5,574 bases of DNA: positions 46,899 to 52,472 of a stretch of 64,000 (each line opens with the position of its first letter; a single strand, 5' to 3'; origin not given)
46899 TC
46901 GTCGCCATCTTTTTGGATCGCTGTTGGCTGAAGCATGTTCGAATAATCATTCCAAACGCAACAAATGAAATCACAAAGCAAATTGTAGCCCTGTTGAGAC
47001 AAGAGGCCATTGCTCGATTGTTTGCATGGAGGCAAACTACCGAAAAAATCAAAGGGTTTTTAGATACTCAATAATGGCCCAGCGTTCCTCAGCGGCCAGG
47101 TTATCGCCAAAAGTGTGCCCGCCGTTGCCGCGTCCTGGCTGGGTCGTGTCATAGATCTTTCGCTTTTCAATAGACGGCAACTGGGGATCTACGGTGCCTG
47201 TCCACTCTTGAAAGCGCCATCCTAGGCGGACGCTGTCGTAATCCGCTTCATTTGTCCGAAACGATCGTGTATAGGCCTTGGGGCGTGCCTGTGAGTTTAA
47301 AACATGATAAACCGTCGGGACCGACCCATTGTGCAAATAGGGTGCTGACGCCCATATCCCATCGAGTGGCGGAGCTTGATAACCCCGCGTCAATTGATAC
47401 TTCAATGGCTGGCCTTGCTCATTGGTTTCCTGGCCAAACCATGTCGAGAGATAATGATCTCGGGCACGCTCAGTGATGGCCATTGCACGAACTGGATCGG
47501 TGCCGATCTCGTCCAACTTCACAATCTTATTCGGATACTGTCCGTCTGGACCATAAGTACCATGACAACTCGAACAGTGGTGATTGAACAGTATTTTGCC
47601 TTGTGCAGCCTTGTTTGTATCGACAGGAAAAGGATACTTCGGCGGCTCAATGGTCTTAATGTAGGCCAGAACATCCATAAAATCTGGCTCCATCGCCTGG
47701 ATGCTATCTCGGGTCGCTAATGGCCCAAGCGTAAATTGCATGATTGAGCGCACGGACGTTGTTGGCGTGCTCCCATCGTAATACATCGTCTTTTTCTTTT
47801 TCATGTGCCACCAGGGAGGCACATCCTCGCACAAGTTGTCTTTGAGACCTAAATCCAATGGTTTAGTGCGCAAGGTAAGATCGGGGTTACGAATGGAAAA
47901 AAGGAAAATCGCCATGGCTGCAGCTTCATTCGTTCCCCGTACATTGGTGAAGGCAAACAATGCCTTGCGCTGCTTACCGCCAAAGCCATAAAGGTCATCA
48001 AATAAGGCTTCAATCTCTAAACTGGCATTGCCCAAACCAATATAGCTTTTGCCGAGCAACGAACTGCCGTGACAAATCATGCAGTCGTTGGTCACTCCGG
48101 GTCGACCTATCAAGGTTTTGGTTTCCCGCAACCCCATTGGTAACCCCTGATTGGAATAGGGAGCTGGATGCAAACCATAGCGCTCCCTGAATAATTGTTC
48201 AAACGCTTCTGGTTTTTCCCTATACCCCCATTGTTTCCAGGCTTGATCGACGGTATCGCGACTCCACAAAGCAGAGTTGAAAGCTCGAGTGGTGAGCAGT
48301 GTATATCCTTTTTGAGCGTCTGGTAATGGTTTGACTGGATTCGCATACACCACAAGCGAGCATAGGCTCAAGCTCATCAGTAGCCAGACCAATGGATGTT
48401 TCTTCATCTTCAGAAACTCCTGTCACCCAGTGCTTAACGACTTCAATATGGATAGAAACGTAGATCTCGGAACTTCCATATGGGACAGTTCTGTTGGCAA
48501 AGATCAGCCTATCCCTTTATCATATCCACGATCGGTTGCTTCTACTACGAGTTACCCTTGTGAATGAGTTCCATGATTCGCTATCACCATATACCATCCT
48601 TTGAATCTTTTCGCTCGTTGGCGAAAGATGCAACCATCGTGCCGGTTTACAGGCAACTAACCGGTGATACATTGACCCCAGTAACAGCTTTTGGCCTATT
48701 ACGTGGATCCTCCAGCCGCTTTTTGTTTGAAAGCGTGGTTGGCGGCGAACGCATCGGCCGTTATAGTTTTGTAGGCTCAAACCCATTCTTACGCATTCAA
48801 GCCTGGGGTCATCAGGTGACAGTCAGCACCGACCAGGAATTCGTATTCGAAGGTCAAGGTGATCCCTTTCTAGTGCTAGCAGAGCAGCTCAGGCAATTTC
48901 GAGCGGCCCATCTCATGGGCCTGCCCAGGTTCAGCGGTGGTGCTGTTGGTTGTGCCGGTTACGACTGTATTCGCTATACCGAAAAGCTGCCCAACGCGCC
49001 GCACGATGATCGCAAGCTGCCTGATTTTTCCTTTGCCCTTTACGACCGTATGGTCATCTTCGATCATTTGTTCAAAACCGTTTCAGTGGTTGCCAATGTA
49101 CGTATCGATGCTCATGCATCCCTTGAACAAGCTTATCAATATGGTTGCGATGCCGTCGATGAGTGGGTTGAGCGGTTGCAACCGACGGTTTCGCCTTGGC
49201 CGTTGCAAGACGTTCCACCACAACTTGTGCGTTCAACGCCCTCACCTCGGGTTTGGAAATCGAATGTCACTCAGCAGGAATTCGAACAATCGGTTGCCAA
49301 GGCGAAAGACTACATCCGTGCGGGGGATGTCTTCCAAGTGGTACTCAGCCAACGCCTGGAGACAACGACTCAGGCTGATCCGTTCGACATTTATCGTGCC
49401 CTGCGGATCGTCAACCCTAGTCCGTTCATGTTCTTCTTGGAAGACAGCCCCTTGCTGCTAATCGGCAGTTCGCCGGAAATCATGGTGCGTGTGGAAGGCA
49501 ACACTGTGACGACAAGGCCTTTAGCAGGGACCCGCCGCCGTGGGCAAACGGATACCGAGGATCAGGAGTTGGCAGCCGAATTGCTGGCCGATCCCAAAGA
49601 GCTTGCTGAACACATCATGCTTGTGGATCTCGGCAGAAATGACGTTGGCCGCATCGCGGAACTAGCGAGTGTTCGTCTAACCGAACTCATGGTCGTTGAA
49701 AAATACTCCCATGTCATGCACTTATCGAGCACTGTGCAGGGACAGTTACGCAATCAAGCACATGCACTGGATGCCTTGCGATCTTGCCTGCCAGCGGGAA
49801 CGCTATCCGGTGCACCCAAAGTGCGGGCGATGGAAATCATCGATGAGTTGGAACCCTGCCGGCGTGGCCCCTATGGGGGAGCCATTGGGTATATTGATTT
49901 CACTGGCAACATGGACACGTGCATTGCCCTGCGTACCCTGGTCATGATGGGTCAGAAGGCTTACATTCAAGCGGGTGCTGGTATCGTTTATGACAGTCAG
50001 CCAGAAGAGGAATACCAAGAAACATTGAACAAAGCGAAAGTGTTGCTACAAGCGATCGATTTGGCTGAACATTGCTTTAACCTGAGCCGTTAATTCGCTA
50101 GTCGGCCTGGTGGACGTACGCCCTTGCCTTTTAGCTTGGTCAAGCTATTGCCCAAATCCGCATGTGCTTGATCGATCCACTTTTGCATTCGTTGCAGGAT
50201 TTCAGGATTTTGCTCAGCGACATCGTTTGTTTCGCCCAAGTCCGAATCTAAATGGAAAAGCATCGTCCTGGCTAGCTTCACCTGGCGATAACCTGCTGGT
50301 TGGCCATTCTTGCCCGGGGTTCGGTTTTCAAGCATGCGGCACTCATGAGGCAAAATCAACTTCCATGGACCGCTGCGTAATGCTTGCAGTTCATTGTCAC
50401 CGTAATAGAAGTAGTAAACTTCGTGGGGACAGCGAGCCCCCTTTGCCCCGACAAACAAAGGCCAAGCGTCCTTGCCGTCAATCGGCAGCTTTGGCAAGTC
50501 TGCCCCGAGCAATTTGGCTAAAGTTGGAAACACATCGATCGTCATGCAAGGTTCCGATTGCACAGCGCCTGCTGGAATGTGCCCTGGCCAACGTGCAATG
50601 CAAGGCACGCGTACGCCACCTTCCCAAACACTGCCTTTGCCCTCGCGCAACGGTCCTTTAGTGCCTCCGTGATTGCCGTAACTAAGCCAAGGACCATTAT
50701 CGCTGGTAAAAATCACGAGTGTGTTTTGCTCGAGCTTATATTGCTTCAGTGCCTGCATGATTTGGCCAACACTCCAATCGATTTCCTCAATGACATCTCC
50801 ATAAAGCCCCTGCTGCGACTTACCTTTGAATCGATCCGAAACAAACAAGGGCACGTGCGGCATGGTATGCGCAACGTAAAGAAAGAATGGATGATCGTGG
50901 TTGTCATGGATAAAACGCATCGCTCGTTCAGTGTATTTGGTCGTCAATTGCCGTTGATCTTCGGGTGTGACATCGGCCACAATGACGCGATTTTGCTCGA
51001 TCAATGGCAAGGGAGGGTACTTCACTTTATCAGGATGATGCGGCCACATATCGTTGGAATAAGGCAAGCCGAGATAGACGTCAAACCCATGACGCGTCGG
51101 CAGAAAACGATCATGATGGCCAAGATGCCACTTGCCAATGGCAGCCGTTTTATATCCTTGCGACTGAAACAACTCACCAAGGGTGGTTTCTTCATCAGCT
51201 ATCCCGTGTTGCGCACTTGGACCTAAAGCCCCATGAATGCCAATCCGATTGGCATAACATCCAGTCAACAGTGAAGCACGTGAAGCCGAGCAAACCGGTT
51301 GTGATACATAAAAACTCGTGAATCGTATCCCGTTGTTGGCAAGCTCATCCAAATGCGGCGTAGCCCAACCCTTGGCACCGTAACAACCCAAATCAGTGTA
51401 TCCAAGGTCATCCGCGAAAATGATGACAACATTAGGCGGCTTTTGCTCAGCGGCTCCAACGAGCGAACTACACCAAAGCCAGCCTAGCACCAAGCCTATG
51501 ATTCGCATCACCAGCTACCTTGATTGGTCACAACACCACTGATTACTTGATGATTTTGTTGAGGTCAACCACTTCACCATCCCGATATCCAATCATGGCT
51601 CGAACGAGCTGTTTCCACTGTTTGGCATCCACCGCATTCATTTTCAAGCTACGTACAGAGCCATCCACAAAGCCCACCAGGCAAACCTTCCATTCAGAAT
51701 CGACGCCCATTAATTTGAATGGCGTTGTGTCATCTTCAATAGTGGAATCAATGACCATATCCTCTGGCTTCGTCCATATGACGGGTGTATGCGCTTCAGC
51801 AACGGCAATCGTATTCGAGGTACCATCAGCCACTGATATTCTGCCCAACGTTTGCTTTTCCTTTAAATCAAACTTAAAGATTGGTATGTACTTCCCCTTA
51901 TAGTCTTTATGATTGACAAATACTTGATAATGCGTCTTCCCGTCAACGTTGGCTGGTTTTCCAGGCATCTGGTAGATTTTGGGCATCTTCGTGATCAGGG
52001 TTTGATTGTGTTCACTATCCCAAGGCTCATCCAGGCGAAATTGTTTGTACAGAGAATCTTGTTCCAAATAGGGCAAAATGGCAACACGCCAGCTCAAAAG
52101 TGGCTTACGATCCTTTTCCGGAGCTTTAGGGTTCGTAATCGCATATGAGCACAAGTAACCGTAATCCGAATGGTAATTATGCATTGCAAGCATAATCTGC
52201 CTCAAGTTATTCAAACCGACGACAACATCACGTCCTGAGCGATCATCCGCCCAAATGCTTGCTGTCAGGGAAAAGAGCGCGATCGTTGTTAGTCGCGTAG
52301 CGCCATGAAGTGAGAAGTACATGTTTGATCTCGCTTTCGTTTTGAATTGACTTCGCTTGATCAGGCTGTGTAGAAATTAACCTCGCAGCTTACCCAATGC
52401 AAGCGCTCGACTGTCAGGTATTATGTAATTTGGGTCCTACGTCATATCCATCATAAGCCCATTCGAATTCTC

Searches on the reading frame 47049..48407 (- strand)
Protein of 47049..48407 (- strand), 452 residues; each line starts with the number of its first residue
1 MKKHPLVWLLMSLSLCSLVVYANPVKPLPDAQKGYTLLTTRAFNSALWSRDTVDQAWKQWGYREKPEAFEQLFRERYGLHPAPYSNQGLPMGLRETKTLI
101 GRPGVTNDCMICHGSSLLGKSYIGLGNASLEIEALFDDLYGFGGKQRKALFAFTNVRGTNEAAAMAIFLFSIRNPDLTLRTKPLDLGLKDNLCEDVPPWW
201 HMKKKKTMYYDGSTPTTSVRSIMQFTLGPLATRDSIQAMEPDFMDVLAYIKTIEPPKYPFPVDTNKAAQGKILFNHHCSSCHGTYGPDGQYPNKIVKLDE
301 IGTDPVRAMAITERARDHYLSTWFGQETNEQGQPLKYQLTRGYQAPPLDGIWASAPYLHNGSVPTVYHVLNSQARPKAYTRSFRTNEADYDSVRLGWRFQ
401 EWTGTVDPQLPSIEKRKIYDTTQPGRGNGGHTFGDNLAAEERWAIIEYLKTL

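Call 76: search_protein_families(library=pfam, proteins=[window:47049-48407:-], max_evalue=0.00001)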
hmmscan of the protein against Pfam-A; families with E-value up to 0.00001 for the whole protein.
window:47049-48407:- (452 aa): 3 families
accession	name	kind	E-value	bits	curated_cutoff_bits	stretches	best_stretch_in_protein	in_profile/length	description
PF21419.2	RoxA-like_Cyt-c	-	3e-23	81.6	26.7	1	342-379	1-38/39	RoxA-like, cytochrome c-like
PF13442.11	Cytochrome_CBB3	-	1.8e-09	38.3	27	0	266-295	2-28/68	Cytochrome C oxidase, cbb3-type, subunit III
PF00034.26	Cytochrom_C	-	1.9e-08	35.9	21.3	0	267-320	1-55/90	Cytochrome c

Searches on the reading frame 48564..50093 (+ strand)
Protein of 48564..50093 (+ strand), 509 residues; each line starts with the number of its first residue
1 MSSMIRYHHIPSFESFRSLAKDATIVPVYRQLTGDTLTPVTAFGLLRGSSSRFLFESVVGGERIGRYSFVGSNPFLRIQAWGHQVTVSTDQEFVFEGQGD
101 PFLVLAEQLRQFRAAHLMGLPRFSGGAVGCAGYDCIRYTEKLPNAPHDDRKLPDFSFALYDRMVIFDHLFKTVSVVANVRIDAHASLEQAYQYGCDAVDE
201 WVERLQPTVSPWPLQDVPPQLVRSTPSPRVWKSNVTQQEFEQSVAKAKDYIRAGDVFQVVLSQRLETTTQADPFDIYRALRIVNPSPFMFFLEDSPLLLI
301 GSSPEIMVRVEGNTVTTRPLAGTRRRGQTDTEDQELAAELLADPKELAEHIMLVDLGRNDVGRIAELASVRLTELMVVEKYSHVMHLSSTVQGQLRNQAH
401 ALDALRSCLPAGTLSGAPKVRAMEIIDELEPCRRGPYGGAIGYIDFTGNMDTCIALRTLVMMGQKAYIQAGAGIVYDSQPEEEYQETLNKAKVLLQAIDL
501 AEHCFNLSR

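Call 76: search_protein_families(library=pfam, proteins=[window:48564-50093:+], max_evalue=0.00001)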
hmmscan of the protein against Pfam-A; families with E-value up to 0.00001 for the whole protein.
window:48564-50093:+ (509 aa): 2 families
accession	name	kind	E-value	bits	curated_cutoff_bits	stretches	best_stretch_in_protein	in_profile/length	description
PF00425.24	Chorismate_bind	-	1.8e-95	319.8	27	1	237-490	2-257/257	chorismate binding enzyme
PF04715.19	Anth_synt_I_N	-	7.9e-34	117.4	23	1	35-173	1-138/140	Anthranilate synthase component I, N terminal region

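Call 83: find_related_loci(query=window:48564-50093:+, collection=genome_contigs, flank=1000)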
Query window:48564-50093:+ (509 aa) in genome_contigs; peptide patterns used: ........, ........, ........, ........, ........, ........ (x = any residue, [..] = any of these).
600 stretches matched a pattern (row limit reached: there are more); 597 encode a relative of the query (tblastn E <= 1e-3); the best 80 are kept; 80 distinct loci.
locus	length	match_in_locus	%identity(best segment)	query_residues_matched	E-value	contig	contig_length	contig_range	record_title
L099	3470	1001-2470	62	8-502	0e+0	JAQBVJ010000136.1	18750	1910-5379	MAG: Planctomycetota bacterium isolate casp150-mb.177 NODE_7732_length_18750_cov_0.428824, whole genome shotgun sequence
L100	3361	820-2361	58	1-502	0e+0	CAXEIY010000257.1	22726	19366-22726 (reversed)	MAG TPA_asm: uncultured Planctomycetia bacterium isolate ERR598958_concoct_48 genome assembly, contig: ERZ842555.874150,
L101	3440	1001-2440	61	8-492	0e+0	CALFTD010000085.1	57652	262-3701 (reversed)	MAG TPA_asm: uncultured Planctomicrobium sp. isolate ERR2206765_bin.98_CONCOCT_v1.1_MAG genome assembly, contig: ERZ8879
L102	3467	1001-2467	61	9-502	0e+0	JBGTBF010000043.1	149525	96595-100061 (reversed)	MAG: Planctomycetaceae bacterium isolate JTS-AC90 k141_176127, whole genome shotgun sequence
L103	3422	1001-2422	60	25-502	0e+0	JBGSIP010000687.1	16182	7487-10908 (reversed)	MAG: Planctomycetaceae bacterium isolate JTS-AC134 k141_1411492, whole genome shotgun sequence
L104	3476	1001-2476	57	9-503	0e+0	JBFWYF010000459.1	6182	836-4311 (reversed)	MAG: Pirellulaceae bacterium isolate CA_2019_TPBS_158 NODE_45799_length_6182_cov_3.063914_TPBS, whole genome shotgun seq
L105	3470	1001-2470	53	9-503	2e-175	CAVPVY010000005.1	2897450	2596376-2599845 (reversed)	MAG: uncultured Planctomycetota bacterium isolate MFD09964.bin.1.59 genome assembly, contig: contig_4244, whole genome s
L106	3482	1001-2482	55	6-506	1e-174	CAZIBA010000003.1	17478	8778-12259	MAG TPA_asm: uncultured Planctomycetota bacterium isolate binchicken_co89_540 genome assembly, contig: NODE_5876_length_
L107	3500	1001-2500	51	4-508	5e-174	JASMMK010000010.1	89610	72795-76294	MAG: Candidatus Scalindua sp. isolate Arabian9_MAG_63 c_000000105741, whole genome shotgun sequence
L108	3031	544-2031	52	8-508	2e-177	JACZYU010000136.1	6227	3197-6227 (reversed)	MAG: Planctomycetota bacterium isolate B27T3L11 B27T3L11_NODE17309, whole genome shotgun sequence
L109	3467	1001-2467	56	6-502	5e-173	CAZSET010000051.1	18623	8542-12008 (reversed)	MAG TPA_asm: uncultured candidatus Brocadiaceae bacterium isolate binchicken_co262_380 genome assembly, contig: NODE_316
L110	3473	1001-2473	53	7-503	1e-171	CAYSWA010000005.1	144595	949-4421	MAG TPA_asm: uncultured candidatus Brocadiaceae bacterium isolate SRP141376_co1_83 genome assembly, contig: NODE_232_len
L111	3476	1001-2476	50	4-502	5e-170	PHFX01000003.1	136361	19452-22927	MAG: Candidatus Brocadia sp. WS118 scaffold_3, whole genome shotgun sequence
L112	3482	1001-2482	52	5-503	2e-166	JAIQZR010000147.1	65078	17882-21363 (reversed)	MAG: Candidatus Scalindua sp. isolate OFTM180 OFTM180_146, whole genome shotgun sequence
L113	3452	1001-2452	49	11-503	3e-162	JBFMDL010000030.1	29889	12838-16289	MAG: Nitrospirota bacterium isolate MAG218 MAG218_30, whole genome shotgun sequence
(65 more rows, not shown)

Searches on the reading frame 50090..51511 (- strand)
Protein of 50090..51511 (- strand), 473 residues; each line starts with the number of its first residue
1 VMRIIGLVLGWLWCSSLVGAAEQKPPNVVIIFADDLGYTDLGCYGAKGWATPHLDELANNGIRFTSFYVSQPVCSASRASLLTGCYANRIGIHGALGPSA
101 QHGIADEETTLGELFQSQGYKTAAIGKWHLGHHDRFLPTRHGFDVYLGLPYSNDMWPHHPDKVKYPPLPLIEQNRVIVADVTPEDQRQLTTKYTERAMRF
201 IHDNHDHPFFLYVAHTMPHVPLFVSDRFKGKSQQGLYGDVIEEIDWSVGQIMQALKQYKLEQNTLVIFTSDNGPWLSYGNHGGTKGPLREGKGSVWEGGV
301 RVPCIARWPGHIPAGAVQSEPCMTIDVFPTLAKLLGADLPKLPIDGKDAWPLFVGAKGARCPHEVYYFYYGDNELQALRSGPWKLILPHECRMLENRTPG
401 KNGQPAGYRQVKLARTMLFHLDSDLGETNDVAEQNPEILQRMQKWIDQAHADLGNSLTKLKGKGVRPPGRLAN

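Call 76: search_protein_families(library=pfam, proteins=[window:50090-51511:-], max_evalue=0.00001)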
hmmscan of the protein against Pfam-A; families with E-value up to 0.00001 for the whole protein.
window:50090-51511:- (473 aa): 4 families
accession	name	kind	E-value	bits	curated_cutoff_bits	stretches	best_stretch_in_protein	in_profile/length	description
PF00884.28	Sulfatase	-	1.2e-66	225.5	25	1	26-337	1-301/301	Sulfatase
PF14707.11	Sulfatase_C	-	5.2e-09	37.2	30.9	1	362-454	2-97/127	C-terminal region of aryl-sulfatase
PF16347.10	SGSH_C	-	1.5e-08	35.4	29.3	1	295-372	11-87/154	N-sulphoglucosamine sulphohydrolase, C-terminal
PF01663.27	Phosphodiest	-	4e-07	30.4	23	0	238-273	185-220/342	Type I phosphodiesterase / nucleotide pyrophosphatase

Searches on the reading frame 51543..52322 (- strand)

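Call 76: search_protein_families(library=pfam, proteins=[window:51543-52322:-], max_evalue=0.00001)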
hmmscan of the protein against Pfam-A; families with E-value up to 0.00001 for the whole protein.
window:51543-52322:- (259 aa): 1 family
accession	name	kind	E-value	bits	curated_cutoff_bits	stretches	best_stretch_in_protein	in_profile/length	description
PF07596.16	SBP_bac_10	-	5.2e-25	89.4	23.3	1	38-183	14-180/268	Protein of unknown function (DUF1559)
